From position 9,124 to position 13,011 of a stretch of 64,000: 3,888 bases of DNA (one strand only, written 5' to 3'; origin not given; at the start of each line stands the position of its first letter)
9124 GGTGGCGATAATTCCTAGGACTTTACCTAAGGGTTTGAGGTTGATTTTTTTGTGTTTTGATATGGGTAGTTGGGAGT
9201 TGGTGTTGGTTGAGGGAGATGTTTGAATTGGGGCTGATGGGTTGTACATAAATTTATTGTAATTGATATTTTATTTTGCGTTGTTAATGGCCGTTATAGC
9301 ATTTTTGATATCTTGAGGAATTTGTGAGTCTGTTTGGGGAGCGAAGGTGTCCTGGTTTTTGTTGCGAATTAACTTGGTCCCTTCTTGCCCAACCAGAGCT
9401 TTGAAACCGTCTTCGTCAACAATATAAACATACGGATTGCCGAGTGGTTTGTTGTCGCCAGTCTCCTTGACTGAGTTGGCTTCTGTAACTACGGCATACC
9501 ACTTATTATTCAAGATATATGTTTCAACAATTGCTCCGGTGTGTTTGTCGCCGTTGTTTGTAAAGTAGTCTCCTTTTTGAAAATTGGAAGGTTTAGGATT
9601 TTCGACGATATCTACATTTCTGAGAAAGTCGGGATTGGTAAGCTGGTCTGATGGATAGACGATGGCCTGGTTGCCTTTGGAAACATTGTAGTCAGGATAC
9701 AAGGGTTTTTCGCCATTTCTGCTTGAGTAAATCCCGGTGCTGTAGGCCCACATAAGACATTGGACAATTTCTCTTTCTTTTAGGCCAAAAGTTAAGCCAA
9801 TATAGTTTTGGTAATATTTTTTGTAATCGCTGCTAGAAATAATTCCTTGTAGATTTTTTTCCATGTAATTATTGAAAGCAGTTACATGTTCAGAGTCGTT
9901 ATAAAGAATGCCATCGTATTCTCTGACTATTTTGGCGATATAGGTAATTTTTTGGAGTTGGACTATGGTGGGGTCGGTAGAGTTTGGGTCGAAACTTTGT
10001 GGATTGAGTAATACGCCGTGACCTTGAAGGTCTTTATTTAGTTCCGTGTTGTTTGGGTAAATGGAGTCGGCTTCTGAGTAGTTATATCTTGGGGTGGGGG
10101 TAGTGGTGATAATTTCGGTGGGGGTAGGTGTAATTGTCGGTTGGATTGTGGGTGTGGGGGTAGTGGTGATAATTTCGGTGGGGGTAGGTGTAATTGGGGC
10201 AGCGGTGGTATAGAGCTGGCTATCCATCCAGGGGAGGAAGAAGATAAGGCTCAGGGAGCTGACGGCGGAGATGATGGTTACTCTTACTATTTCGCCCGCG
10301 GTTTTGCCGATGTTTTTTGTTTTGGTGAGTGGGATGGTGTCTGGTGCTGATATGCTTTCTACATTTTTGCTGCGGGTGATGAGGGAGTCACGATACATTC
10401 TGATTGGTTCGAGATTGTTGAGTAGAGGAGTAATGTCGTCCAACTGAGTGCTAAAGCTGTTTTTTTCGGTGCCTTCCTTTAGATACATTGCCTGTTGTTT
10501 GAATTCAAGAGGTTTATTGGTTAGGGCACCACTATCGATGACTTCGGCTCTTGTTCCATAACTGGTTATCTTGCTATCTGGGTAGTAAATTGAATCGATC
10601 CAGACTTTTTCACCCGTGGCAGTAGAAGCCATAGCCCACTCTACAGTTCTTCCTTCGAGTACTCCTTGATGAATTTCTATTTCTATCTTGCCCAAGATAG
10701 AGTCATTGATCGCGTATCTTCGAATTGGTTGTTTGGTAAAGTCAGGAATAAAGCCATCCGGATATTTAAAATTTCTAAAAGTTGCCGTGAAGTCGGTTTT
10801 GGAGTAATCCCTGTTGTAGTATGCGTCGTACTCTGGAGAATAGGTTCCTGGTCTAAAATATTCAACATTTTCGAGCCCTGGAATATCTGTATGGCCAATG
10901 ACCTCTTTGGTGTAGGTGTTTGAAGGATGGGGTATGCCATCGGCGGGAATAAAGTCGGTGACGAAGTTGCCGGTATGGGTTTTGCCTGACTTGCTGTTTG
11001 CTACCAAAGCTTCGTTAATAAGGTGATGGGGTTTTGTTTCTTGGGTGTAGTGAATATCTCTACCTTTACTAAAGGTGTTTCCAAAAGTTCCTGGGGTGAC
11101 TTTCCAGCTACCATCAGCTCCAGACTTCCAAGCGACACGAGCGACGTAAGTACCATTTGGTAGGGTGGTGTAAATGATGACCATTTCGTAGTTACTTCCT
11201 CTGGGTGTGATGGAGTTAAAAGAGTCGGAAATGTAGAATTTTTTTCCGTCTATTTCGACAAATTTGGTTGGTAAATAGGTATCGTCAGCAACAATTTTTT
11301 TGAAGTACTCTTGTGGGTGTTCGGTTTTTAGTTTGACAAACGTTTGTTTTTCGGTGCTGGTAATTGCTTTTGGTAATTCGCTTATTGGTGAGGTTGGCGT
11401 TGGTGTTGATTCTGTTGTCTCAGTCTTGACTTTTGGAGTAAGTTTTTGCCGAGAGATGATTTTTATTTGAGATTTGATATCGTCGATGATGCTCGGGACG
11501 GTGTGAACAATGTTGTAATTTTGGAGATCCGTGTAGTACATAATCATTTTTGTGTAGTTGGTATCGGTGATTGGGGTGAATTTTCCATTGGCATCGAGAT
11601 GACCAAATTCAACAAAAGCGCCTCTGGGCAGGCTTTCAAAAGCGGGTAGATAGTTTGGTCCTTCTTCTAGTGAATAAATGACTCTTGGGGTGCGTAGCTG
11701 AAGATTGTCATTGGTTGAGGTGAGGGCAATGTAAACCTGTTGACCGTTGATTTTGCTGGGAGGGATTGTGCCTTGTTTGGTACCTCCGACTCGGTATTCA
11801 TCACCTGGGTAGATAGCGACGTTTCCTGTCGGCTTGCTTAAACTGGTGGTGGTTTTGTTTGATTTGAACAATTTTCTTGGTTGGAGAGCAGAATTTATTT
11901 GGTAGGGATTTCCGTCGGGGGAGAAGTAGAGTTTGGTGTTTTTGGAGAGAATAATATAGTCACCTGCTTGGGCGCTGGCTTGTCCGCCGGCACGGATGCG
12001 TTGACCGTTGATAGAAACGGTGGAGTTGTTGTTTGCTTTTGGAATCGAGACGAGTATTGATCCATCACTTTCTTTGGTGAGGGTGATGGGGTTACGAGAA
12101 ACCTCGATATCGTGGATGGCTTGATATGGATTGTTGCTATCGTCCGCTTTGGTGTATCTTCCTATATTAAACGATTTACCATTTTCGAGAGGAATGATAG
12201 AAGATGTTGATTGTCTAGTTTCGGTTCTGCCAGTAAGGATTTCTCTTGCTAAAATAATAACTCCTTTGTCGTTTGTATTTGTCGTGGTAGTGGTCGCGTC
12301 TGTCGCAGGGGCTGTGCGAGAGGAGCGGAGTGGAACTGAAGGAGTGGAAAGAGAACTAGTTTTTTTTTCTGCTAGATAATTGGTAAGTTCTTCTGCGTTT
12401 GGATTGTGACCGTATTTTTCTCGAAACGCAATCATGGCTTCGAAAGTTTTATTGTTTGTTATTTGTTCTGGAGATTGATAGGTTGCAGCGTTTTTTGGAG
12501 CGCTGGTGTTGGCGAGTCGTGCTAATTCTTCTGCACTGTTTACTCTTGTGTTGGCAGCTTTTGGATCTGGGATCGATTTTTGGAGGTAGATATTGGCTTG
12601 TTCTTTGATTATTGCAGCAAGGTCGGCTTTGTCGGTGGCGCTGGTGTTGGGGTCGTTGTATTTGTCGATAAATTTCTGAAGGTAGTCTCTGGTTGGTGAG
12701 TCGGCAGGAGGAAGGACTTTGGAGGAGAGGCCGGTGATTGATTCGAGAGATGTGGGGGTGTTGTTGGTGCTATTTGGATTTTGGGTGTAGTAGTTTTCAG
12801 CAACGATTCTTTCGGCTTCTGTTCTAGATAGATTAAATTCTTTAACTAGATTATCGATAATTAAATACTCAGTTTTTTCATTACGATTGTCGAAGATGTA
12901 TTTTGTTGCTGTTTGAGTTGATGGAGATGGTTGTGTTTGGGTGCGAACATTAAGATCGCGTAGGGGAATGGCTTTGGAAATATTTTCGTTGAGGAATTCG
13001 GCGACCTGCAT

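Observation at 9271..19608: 3445-aa giant envelope protein combining a Cys-rich ectodomain, membrane segments, an FHA-like domain and a C-terminal Cys/His hydrolase-like module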

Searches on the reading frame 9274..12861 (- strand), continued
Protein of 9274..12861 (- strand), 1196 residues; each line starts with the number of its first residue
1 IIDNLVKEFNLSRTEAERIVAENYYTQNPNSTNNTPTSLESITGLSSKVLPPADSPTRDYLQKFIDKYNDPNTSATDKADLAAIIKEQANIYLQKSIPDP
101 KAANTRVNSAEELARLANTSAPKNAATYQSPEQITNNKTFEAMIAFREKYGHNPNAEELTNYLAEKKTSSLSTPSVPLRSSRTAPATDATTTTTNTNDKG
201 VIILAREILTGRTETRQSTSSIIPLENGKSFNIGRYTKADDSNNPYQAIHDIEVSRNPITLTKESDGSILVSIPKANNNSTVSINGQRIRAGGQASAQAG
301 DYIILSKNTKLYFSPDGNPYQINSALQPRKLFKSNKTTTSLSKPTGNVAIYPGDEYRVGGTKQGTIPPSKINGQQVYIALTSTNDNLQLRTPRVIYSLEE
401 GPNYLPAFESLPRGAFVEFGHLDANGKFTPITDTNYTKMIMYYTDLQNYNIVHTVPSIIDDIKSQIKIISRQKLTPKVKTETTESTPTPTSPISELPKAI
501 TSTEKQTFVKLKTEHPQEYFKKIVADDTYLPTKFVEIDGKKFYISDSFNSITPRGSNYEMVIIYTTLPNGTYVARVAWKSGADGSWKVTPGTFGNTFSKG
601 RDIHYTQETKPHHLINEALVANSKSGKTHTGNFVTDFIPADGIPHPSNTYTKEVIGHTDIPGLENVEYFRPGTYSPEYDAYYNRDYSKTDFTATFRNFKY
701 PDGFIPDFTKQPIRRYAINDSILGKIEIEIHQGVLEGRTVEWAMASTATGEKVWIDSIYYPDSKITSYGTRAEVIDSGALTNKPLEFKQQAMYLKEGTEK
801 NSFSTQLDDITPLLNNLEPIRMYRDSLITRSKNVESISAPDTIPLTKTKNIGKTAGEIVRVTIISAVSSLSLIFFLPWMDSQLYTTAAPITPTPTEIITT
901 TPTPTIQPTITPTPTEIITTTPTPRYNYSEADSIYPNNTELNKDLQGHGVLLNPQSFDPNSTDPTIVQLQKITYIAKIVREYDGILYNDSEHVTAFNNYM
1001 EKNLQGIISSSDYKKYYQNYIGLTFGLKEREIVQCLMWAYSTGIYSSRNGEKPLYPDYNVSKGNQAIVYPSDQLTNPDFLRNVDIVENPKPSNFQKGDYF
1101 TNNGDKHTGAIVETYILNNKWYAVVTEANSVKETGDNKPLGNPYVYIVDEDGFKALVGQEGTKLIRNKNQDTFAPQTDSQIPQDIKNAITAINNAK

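Call 122: find_encoding_contigs(protein=P0040, flank=6000, max_places=1)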
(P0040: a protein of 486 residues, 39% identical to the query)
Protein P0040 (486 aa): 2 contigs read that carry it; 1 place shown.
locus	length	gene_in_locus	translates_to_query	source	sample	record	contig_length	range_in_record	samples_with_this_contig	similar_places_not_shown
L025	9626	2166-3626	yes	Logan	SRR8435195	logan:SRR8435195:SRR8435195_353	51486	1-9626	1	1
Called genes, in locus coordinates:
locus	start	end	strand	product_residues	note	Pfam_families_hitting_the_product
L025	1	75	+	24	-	?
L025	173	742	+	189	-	-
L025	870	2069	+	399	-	PF05920:Homeobox_KN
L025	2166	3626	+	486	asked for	-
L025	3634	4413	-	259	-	PF01925:TauE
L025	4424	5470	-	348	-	PF00023:Ank (faint), PF13606:Ank_3 (faint), PF12796:Ank_2, PF13637:Ank_4 (faint), PF13857:Ank_5 (faint), PF12796:Ank_2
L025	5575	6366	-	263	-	PF00415:RCC1 (faint), PF25390:WD40_RLD, PF13540:RCC1_2 (weak)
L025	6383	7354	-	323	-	PF13540:RCC1_2 (weak)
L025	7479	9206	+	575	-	-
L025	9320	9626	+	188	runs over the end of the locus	-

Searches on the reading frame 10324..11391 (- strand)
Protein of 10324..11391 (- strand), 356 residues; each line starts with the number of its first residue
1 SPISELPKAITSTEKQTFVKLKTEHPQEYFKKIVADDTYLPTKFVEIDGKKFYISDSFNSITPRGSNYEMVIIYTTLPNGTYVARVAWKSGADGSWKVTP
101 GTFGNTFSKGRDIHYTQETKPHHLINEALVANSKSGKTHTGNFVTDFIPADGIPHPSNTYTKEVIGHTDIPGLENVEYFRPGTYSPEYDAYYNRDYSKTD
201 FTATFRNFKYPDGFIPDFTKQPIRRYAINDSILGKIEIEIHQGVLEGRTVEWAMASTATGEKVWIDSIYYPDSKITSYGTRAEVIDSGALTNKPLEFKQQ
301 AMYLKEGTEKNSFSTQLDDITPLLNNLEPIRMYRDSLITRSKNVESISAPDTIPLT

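Call 38: find_homologous_proteins(query=window:10324-11391:-, max_evalue=0.001)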
Query window:10324-11391:- (356 aa): 12 proteins with E <= 0.001 among 1114 candidates.
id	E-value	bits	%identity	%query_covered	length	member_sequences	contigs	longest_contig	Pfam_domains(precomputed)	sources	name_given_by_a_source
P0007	1.9e-47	180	34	95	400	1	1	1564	-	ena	-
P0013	2.2e-44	170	35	90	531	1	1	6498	-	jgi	jgi:hypothetical protein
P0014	2.3e-44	170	35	91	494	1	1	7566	PF00498.32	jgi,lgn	-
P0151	7.9e-37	145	38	73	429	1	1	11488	-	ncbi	-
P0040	2.2e-34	137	34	86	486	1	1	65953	-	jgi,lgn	-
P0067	9.5e-31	125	31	86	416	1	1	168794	-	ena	-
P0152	6.0e-30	123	32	87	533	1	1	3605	-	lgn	-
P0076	8.7e-30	122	36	71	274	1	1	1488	-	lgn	-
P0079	1.4e-29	121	32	83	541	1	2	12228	-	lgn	-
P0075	1.8e-29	121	31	87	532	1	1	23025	PF00498.32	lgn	-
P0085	4.2e-29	120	29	90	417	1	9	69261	-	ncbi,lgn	-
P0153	1.2e-25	108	30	83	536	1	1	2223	-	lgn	-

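Call 41: search_solved_structures(query=A2, max_evalue=10, show_alignments=2)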
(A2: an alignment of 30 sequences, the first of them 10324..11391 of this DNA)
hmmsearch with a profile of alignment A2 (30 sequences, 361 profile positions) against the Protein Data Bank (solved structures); distinct sequences matched with E-value up to 10: 2.
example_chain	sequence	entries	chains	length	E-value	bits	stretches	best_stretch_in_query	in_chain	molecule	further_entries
6n1n_A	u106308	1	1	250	0.065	15.5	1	157-284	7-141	Beta-lactamase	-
9wx2_A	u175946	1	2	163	0.82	11.9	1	102-172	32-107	Dandelion-hepn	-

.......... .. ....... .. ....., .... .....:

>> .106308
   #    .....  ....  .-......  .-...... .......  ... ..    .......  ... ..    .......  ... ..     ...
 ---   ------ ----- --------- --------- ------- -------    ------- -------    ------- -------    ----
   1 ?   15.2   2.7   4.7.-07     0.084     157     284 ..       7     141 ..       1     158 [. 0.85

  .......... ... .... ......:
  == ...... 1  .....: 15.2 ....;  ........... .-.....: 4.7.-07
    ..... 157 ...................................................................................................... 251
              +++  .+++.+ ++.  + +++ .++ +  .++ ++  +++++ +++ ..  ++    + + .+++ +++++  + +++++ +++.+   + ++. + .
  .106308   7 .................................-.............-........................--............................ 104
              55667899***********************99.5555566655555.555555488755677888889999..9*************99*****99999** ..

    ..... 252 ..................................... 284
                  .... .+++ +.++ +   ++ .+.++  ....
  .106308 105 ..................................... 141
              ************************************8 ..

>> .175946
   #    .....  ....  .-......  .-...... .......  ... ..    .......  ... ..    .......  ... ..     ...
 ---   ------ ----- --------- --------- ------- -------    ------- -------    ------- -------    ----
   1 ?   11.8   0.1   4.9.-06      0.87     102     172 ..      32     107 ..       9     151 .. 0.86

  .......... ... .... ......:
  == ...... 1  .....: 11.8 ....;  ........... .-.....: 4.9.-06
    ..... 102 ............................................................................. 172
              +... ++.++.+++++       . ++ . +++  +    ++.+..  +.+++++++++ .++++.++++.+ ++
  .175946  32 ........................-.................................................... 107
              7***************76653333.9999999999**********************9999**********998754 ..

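Call 49: find_related_loci(query=A3, collection=genome_contigs, flank=10000)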
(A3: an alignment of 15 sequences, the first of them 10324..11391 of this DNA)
Query A3 (356 aa) in genome_contigs; peptide patterns used: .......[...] (x = any residue, [..] = any of these).
24 stretches matched a pattern; 17 encode a relative of the query (tblastn E <= 1e-3); 17 distinct loci.
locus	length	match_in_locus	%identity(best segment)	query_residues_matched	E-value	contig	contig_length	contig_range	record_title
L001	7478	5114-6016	37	31-336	4e-57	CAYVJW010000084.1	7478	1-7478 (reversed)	MAG TPA_asm: uncultured Candidatus Peribacteria bacterium isolate binchicken_co65_50 genome assembly, contig: NODE_36368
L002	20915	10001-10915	35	31-346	9e-51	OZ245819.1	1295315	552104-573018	MAG: Candidatus Altimarinota bacterium isolate 8c067c06-5b1f-41bb-8451-b42de601a66a genome assembly, chromosome: 1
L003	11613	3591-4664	33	21-356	6e-51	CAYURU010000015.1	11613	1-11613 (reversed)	MAG TPA_asm: uncultured Candidatus Peribacteria bacterium isolate SRP192927_co1_1008 genome assembly, contig: NODE_13109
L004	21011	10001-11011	32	10-341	8e-49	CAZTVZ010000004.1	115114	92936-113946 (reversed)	MAG TPA_asm: uncultured Gammaproteobacteria bacterium isolate binchicken_co27_378 genome assembly, contig: NODE_225_leng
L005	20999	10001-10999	33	28-341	1e-47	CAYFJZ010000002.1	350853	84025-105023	MAG TPA_asm: uncultured Candidatus Peribacteria bacterium isolate ERP019367_co2_28 genome assembly, contig: NODE_19_leng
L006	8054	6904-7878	31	20-334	2e-46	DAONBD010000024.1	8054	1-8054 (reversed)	MAG TPA_asm: Candidatus Gracilibacteria bacterium isolate AMR_MDS_3956 NODE_8430_length_8054_cov_4.212402, whole genome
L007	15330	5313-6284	33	39-336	7e-45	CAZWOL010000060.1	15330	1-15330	MAG TPA_asm: uncultured Pseudobdellovibrionaceae bacterium isolate SRP285395_co2_440 genome assembly, contig: NODE_6040_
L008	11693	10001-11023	30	20-352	3e-45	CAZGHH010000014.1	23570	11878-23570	MAG TPA_asm: uncultured Candidatus Peribacteria bacterium isolate SRP192927_co1_1108 genome assembly, contig: NODE_4074_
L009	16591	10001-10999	32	65-341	4e-40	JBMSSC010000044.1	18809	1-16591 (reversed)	MAG: Bdellovibrionia bacterium isolate ARD_V5_S3_100percent_par_metabat.11 NODE_1376_length_18809_cov_4.175109, whole ge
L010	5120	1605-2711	31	41-342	2e-40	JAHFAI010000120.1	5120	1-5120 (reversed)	MAG: Deltaproteobacteria bacterium isolate nzgw171 NODE_37572_length_5121_cov_6.669800, whole genome shotgun sequence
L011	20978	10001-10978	30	13-338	2e-33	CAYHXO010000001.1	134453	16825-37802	MAG TPA_asm: uncultured Candidatus Peribacteria bacterium isolate ERP119705_co15_648 genome assembly, contig: NODE_48_le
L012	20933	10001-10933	30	40-338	1e-32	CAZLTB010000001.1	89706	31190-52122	MAG TPA_asm: uncultured Candidatus Saccharibacteria bacterium isolate SRP200132_co1_495 genome assembly, contig: NODE_29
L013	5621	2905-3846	31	39-343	5e-29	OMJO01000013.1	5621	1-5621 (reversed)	bacterium isolate AM_1205 genome assembly, contig: k99_399549, whole genome shotgun sequence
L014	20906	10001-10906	30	58-336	1e-27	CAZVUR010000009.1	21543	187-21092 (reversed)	MAG TPA_asm: uncultured Candidatus Saccharibacteria bacterium isolate SRP133034_co1_59 genome assembly, contig: NODE_231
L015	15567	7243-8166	34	31-336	3e-42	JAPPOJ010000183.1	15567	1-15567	MAG: Zetaproteobacteria bacterium isolate SB9152_S1_bin_19 NODE_833_length_15567_cov_10.1612, whole genome shotgun seque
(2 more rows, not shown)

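Call 78: predict_structure(alignment_id=A5)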
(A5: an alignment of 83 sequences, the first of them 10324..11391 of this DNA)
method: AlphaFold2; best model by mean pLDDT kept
length: 356 residues; sequences in the alignment: 83
mean_pLDDT: 93.5   pTM: 0.89
mean pLDDT of the five models: 93.5, 93.0, 92.7, 92.7, 92.5
residues with pLDDT >= 90: 300; 70-90: 44; 50-70: 9; < 50: 3
segments of 3 or more residues with pLDDT < 50: 1-3
pLDDT, mean of each block of 10 residues (from residue 1): 73 97 95 95 97 97 91 97 96 92 92 94 94 85 87 88 96 97 95 94 98 98 93 95 98 97 98 98 98 97 98 98 98 97 78 66
secondary structure, 60 per line:
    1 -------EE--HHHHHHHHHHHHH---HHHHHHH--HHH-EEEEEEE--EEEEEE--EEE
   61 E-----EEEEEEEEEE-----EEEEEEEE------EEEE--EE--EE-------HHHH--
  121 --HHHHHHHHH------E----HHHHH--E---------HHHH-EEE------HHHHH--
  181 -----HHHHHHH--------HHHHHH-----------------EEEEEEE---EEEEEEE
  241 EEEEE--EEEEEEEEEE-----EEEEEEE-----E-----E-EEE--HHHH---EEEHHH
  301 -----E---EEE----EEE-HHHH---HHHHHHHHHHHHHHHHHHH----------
elements in order: H12-24 H28-34 E41-47 E50-55 E58-61 E67-76 E82-89 E96-99 H115-118 H123-131 H143-147 H160-163 E165-167 H174-178 H186-192 H201-206 E224-230 E234-245 E248-257 E263-269 E283-285 H288-291 E295-297 E310-312 E317-319 H321-324 H328-346

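Call 120: search_protein_families(library=padloc, proteins=[window:10324-11391:-], max_evalue=0.01)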
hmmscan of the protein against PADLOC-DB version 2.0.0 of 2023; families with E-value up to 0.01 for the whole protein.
window:10324-11391:- (356 aa): 0 families

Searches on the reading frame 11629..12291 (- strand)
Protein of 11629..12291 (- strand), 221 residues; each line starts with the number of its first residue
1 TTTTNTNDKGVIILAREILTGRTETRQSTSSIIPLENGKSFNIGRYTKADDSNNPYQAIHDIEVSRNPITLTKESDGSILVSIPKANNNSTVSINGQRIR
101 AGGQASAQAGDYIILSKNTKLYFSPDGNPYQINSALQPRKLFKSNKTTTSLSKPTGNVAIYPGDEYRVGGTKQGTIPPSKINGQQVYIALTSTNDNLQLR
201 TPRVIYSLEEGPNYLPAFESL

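Call 15: search_protein_families(library=pfam, proteins=[window:11629-12291:-], max_evalue=5)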
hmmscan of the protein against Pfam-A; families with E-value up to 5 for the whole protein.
window:11629-12291:- (221 aa): 0 families

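Call 68: search_solved_structures(query=window:11629-12291:-, max_evalue=10, show_alignments=3)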
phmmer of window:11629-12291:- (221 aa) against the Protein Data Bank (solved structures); distinct sequences matched with E-value up to 10: 2.
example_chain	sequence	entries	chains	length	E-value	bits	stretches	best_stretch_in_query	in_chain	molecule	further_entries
7awz_A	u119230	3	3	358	0.49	13.5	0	117-165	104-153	Scone-E | SconeE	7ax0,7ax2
7awy_A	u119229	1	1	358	0.61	13.2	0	117-167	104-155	Scone-R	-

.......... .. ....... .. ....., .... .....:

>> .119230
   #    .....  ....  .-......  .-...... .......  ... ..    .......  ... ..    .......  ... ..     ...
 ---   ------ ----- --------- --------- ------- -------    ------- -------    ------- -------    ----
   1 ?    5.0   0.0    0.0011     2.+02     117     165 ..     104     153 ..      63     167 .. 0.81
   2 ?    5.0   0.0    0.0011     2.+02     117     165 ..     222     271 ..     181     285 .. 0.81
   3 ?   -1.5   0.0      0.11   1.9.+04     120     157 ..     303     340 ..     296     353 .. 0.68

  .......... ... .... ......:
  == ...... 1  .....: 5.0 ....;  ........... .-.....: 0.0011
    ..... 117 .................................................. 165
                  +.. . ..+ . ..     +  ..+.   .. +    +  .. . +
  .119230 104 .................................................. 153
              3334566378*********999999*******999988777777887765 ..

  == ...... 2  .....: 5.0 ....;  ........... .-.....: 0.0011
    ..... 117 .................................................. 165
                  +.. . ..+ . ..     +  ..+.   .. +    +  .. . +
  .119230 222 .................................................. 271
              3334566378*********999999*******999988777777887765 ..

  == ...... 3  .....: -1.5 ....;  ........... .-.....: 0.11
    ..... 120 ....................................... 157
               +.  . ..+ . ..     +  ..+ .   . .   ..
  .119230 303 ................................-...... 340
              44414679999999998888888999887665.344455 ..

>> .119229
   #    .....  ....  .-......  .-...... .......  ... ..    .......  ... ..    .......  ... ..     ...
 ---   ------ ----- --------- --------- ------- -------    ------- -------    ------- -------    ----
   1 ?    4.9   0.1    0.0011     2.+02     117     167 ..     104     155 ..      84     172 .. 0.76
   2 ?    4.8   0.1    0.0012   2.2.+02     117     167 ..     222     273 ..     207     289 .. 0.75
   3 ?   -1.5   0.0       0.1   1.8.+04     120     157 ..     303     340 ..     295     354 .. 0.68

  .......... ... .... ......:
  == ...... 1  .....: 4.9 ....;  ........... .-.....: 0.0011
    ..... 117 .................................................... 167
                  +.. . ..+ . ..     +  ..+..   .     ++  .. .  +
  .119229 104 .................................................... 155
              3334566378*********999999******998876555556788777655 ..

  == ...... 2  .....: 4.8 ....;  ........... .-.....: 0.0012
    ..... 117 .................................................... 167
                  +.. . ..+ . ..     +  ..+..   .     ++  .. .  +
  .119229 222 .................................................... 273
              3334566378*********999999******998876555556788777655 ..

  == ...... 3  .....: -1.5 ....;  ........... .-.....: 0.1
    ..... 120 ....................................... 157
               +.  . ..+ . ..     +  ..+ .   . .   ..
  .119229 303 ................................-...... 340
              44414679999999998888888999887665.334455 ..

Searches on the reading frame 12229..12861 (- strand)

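Call 15: search_protein_families(library=pfam, proteins=[window:12229-12861:-], max_evalue=5)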
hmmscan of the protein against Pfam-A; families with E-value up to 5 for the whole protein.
window:12229-12861:- (211 aa): 2 families
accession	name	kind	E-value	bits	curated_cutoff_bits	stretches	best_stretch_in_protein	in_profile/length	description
PF02022.25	Integrase_Zn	-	0.093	13.2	22.6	1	4-21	14-31/38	Integrase Zinc binding domain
PF10281.14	Ish1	-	0.11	13.3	26.6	1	58-86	6-35/37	Putative nuclear envelope organisation protein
